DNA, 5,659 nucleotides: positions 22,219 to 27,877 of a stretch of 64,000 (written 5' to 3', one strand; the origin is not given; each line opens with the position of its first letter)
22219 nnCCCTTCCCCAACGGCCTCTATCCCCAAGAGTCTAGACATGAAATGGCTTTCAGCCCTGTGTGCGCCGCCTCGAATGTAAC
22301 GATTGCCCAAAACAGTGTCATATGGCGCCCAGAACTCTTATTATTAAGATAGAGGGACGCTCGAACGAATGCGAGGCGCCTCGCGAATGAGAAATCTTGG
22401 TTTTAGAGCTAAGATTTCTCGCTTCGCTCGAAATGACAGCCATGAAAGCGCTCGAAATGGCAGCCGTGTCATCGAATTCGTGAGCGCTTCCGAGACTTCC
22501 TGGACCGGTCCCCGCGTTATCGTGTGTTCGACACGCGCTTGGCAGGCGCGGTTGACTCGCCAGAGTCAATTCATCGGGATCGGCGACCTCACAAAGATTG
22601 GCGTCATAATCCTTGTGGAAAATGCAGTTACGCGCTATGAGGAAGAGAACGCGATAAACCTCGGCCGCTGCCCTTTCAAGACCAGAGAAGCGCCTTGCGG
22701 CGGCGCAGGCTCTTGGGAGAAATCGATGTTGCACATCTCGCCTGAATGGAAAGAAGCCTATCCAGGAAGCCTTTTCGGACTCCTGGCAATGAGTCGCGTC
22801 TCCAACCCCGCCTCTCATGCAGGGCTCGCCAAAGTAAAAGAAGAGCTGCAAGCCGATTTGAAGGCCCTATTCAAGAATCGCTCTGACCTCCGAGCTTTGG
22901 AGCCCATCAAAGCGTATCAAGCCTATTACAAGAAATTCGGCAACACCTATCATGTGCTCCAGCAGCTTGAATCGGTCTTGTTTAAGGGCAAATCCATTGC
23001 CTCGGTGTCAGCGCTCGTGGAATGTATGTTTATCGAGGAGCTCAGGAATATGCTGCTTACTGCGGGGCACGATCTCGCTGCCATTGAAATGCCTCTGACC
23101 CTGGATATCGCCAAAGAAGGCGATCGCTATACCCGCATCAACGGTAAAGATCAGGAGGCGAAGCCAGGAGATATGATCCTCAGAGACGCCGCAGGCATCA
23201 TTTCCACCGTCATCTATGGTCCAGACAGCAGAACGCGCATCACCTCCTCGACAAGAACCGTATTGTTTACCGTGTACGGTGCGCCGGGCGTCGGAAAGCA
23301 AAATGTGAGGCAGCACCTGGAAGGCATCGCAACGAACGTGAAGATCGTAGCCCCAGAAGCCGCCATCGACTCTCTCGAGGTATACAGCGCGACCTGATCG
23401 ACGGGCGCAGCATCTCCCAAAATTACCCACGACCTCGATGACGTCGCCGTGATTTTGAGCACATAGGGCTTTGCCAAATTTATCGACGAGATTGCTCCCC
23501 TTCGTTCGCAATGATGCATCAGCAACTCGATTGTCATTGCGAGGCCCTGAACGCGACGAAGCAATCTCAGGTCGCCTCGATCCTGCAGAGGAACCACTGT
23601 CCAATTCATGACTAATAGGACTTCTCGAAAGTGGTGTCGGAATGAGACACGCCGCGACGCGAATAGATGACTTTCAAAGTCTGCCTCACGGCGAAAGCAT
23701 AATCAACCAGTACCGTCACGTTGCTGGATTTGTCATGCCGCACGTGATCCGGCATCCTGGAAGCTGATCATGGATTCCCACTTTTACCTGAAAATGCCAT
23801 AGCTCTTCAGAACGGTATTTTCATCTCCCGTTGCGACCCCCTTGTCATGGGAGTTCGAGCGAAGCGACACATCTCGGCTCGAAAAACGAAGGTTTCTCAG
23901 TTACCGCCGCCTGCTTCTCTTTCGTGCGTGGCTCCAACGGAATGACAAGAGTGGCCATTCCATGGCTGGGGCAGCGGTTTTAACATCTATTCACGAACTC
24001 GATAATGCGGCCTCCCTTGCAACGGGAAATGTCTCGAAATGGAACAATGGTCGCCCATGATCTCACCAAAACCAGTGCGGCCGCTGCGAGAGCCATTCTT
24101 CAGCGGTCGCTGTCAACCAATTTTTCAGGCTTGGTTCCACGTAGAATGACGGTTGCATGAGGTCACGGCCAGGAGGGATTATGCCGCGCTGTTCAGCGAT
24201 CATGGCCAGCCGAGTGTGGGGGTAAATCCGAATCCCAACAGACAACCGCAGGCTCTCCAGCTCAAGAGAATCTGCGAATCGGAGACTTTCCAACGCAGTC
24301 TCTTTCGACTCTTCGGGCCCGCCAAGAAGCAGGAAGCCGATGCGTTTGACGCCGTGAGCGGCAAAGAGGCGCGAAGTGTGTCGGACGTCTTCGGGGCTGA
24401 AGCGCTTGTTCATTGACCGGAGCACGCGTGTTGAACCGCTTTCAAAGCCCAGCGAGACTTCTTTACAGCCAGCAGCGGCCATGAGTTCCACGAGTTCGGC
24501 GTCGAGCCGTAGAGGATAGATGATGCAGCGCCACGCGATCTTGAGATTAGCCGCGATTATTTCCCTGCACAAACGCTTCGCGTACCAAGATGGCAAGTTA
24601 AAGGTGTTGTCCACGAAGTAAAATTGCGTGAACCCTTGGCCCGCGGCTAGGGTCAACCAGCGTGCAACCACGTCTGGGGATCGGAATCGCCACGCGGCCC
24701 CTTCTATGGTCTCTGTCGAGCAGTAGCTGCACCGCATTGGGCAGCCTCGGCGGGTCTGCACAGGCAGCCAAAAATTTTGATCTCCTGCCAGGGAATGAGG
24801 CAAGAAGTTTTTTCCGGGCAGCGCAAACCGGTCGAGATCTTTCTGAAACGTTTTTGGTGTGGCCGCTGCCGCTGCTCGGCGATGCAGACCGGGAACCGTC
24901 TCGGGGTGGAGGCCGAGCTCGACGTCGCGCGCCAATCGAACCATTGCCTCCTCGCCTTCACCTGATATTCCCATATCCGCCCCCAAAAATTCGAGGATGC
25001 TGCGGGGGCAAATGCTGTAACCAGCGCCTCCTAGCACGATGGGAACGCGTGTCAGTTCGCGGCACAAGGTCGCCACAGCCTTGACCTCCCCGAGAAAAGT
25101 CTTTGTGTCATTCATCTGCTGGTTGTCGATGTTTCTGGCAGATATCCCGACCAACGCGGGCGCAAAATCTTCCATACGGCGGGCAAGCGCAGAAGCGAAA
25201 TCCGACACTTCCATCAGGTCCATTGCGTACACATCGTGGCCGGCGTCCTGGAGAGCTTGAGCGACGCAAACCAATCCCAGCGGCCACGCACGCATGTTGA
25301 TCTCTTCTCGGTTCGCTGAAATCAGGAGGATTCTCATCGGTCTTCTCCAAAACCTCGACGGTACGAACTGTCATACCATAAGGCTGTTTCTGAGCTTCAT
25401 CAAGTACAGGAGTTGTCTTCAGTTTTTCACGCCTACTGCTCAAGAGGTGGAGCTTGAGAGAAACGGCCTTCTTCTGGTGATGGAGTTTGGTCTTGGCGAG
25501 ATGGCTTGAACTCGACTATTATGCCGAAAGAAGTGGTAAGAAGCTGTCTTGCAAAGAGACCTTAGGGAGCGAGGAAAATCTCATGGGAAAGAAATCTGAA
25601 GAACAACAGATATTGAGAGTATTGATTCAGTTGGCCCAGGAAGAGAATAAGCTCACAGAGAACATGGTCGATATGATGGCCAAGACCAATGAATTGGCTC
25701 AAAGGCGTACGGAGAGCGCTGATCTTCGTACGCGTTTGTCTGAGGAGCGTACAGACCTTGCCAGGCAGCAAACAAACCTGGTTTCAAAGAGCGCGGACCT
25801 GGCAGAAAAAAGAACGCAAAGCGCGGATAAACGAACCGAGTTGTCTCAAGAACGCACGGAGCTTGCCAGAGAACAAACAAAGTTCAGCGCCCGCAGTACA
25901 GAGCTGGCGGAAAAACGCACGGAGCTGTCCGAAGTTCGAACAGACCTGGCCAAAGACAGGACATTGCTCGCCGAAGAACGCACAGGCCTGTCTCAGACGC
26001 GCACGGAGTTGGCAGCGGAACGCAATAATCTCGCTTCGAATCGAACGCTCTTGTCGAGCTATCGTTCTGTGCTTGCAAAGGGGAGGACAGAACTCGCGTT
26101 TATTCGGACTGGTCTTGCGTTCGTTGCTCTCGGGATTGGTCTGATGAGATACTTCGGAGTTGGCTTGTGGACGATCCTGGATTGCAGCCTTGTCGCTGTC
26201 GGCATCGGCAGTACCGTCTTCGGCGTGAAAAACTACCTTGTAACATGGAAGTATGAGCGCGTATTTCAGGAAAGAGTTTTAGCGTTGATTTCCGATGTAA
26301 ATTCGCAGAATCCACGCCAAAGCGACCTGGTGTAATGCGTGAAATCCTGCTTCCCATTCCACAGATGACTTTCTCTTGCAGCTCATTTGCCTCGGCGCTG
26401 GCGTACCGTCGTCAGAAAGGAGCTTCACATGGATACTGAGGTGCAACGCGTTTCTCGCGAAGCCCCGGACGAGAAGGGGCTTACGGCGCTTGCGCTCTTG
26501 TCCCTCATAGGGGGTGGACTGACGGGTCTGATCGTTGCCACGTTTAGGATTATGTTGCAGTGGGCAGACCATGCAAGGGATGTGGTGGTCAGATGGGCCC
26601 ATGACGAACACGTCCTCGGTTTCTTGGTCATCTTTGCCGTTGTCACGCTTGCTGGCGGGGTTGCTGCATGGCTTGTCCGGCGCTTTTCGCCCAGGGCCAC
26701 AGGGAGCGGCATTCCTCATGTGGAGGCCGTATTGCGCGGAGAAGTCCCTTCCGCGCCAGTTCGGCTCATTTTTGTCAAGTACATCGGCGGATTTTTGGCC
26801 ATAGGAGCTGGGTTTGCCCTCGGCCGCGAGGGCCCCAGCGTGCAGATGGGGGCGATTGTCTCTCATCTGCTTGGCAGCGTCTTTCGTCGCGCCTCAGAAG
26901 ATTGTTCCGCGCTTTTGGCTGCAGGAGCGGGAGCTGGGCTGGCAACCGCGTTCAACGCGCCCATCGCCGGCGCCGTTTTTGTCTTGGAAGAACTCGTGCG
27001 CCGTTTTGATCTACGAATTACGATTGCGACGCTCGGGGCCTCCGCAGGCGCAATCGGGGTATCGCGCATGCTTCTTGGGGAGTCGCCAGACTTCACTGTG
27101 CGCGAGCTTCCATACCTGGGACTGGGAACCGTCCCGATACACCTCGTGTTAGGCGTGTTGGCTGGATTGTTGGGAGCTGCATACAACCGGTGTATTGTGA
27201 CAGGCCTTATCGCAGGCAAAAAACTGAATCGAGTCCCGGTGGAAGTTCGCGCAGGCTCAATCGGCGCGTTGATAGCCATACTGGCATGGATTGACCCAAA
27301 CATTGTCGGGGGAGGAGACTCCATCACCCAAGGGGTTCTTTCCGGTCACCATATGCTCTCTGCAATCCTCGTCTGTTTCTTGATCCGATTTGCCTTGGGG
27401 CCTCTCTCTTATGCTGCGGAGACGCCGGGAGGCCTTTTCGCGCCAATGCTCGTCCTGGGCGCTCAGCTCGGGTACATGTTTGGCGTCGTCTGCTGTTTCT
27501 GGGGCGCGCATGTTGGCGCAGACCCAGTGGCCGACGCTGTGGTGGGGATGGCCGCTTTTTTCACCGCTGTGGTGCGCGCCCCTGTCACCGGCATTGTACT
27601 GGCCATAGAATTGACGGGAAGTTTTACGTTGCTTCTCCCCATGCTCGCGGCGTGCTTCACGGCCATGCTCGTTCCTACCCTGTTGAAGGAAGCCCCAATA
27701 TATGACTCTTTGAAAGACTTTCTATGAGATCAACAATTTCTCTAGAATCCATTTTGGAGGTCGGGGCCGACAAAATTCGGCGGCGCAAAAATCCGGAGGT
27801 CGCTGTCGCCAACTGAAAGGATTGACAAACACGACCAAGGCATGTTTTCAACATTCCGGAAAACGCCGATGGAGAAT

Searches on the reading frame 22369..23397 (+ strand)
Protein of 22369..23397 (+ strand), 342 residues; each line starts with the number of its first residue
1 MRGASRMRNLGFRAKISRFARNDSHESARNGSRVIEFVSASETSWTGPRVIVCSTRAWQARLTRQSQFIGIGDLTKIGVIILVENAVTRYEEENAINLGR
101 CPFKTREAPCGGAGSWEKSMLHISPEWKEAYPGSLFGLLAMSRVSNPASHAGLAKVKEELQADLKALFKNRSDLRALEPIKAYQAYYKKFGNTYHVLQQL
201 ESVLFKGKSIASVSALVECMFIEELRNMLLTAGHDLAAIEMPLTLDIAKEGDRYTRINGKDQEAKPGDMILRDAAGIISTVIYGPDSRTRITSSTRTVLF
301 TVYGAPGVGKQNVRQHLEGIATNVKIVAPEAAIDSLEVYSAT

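Call 63: search_protein_families(library=pfam, proteins=[window:22369-23397:+], max_evalue=0.00001)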
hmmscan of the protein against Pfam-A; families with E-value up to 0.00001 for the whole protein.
window:22369-23397:+ (342 aa): 1 family
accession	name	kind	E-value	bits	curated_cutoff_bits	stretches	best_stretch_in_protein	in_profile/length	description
PF03483.22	B3_4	-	1.1e-07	32.1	29.3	1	225-307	47-129/174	B3/4 domain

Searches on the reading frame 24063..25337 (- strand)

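Call 62: search_protein_families(library=pfam, proteins=[window:24063-25337:-], max_evalue=0.00001)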
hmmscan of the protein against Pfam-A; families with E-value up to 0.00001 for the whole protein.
window:24063-25337:- (424 aa): 2 families
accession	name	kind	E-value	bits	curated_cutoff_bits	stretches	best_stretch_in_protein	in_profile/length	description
PF04055.27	Radical_SAM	-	9.7e-22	78.3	29.5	1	197-355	5-166/166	Radical SAM superfamily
PF02310.24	B12-binding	-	5e-17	62.3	32.1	1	14-135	9-120/121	B12 binding domain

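Call 65: search_protein_families(library=ncbifam, proteins=[window:24066-25337:-], max_evalue=0.00001)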
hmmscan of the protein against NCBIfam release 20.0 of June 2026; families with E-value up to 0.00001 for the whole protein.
window:24066-25337:- (424 aa): 19 families
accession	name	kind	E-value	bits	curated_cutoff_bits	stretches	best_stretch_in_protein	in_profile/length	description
TIGR04072.2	rSAM_ladder_B12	equivalog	4.4e-85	285.9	360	1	2-417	1-409/443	lipid biosynthesis B12-binding/radical SAM protein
TIGR04385.1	B12_rSAM_cofa1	equivalog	2e-49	169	450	1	2-401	1-414/438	B12 lower ligand biosynthesis radical SAM protein BzaD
TIGR04428.1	B12_rSAM_trp_MT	equivalog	4.9e-41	140.7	500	2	12-164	9-162/558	tryptophan 2-C-methyltransferase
TIGR04479.1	bcpD_PhpK_rSAM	subfamily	7.8e-32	110.3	600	1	113-356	164-407/504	PhpK family radical SAM P-methyltransferase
TIGR03471.1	HpnJ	equivalog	1.5e-26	93.4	577.6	1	190-387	197-393/472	hopanoid biosynthesis associated radical SAM protein HpnJ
TIGR04013.1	B12_SAM_MJ_1487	hypoth_equivalog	5.9e-23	81.3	251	1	86-242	64-203/382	TIGR04013 family B12-binding domain/radical SAM domain-containing protein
NF050148.1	rSAM_ApyD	equivalog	2e-22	79.4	750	1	20-350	26-358/645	RiPP biosynthesis radical SAM protein ApyD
TIGR02026.1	BchE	equivalog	2.3e-21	76.3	481.35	1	11-357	14-364/497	magnesium-protoporphyrin IX monomethyl ester anaerobic oxidative cyclase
NF033070.1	rSAM_AprD4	equivalog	7.2e-21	74.6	500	1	194-389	200-398/456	AprD4 family radical SAM diol-dehydratase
TIGR04367.1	HpnR_B12_rSAM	equivalog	1.1e-20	73.7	650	1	11-316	14-311/490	hopanoid C-3 methylase HpnR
NF045585.1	rSAM_slr0320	equivalog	2.7e-20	72.4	775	1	98-392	139-448/511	photosystem II high light acclimation radical SAM protein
TIGR04295.1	B12_rSAM_oligo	hypoth_equivalog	2.2e-18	66.2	400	1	18-328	24-331/422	TIGR04295 family B12-binding domain-containing radical SAM protein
TIGR04014.1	B12_SAM_MJ_0865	equivalog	1.8e-16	59.9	360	2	281-381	259-358/434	methyl-coenzyme M reductase glutamine C-methyltransferase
TIGR03975.1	rSAM_ocin_1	subfamily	1.1e-14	54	281.85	1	42-347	111-419/606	RiPP maturation radical SAM C-methyltransferase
NF038361.1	rSAM_Sden_1168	equivalog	1.3e-11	43.8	575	1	187-368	279-461/560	Sden_1168 family B12-binding radical SAM P-methyltransferase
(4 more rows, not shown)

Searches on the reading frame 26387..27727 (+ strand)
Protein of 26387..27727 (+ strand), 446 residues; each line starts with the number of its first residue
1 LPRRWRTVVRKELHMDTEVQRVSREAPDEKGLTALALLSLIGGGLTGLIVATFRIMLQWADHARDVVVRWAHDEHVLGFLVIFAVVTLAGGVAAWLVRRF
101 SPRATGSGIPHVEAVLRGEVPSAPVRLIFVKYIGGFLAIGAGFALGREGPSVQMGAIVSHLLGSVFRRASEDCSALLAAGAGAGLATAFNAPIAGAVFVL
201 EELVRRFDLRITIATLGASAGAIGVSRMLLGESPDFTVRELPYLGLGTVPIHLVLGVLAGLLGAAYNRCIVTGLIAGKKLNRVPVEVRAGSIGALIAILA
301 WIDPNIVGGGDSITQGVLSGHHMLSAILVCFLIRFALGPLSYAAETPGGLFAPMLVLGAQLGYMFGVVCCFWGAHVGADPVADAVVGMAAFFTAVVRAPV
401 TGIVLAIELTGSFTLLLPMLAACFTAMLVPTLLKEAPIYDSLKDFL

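Call 62: search_protein_families(library=pfam, proteins=[window:26387-27727:+], max_evalue=0.00001)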
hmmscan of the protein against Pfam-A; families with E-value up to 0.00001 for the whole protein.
window:26387-27727:+ (446 aa): 1 family
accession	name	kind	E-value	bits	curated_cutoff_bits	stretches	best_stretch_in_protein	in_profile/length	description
PF00654.25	Voltage_CLC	-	4.7e-85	286.2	24.8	1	91-429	3-344/346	Voltage gated chloride channel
